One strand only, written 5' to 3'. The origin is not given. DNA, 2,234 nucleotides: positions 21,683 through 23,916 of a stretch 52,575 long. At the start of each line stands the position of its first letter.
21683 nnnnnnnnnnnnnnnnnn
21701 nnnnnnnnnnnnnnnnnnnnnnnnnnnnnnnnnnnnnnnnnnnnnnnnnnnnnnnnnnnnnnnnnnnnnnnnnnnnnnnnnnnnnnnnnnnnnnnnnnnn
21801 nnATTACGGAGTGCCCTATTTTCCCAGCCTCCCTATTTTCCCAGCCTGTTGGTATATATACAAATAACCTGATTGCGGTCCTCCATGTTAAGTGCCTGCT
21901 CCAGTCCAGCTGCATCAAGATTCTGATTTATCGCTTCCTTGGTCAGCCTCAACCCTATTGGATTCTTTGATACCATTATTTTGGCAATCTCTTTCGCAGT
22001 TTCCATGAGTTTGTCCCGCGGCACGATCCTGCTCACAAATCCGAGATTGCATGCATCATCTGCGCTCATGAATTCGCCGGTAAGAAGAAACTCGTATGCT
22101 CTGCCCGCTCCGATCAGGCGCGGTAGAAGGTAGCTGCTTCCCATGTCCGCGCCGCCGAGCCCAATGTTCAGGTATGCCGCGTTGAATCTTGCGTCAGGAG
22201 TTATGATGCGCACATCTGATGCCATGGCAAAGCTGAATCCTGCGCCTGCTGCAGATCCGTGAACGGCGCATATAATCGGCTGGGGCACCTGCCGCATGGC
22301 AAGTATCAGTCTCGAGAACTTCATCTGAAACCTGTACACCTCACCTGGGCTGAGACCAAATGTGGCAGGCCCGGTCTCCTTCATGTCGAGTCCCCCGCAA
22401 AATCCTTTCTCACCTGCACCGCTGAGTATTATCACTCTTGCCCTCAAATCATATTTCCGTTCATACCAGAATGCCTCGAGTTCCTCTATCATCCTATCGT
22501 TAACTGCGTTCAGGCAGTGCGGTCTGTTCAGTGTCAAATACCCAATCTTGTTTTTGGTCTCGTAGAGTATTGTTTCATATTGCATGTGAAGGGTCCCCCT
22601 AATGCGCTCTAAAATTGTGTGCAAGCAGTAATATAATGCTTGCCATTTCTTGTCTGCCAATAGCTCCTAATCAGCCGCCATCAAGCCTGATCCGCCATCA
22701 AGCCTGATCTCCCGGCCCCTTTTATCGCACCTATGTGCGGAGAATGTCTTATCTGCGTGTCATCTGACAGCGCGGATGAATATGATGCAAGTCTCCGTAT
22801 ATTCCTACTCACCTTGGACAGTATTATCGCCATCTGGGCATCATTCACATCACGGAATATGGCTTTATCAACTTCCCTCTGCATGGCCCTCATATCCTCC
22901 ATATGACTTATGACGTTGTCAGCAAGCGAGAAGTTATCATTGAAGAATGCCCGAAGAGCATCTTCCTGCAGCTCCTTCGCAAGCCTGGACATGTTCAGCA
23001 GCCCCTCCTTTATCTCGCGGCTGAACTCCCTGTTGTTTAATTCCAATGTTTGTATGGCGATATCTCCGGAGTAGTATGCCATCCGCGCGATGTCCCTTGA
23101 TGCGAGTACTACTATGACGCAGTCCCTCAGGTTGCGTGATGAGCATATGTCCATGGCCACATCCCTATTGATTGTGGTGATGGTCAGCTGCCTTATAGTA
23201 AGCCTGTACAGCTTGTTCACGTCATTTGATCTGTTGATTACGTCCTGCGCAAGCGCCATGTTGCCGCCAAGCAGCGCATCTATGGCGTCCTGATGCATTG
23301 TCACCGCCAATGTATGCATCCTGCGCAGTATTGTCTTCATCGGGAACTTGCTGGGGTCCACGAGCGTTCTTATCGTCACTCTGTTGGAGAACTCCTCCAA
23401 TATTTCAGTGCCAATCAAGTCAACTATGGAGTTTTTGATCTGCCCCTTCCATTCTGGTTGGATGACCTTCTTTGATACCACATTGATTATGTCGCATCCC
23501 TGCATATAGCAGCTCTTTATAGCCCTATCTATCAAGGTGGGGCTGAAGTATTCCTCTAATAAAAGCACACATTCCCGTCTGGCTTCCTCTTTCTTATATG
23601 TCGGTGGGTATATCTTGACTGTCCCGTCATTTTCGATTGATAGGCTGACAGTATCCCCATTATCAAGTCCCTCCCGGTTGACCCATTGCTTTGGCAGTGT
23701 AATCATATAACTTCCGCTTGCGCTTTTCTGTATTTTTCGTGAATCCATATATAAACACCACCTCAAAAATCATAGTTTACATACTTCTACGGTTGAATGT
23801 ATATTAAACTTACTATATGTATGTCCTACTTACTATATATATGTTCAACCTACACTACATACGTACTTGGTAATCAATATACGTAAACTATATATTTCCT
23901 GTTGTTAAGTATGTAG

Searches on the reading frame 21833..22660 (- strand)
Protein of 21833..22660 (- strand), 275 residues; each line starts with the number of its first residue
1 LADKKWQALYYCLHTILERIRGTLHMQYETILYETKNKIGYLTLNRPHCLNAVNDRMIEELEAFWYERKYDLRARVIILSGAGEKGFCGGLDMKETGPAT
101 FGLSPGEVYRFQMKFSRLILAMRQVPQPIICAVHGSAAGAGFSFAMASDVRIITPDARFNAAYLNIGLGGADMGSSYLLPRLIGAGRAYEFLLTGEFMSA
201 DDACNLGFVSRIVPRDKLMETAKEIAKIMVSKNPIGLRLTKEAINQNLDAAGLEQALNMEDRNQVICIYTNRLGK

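Call 76: search_protein_families(library=pfam, max_evalue=1e-8, proteins=[window:21833-22660:-])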
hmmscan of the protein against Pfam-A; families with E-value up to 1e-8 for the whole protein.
window:21833-22660:- (275 aa): 2 families
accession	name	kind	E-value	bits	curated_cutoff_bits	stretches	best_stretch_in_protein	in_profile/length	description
PF00378.25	ECH_1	-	2.3e-44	152.1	27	1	34-265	1-225/251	Enoyl-CoA hydratase/isomerase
PF16113.10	ECH_2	-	1.3e-33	117.4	27.2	1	40-228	2-187/335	Enoyl-CoA hydratase/isomerase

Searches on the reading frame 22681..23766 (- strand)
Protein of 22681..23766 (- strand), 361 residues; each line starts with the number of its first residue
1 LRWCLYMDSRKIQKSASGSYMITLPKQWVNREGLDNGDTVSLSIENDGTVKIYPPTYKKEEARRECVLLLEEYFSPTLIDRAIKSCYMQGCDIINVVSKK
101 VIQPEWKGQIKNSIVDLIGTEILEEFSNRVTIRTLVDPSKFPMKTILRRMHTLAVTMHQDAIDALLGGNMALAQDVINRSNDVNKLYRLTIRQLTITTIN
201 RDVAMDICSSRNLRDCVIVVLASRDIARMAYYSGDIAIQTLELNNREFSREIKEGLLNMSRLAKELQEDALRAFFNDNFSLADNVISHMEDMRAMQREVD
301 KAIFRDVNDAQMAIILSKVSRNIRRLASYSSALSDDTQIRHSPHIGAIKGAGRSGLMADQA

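Call 76: search_protein_families(library=pfam, max_evalue=1e-8, proteins=[window:22681-23766:-])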
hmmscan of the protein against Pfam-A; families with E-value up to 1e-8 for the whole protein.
window:22681-23766:- (361 aa): 2 families
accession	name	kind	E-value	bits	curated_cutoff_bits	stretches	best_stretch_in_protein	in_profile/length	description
PF01895.24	PhoU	-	7e-20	71.6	23.5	1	147-237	1-86/89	PhoU domain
PF04014.23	MazE_antitoxin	-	4.3e-10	39.8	24.7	1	17-57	5-45/48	Antidote-toxin recognition MazE, bacterial antitoxin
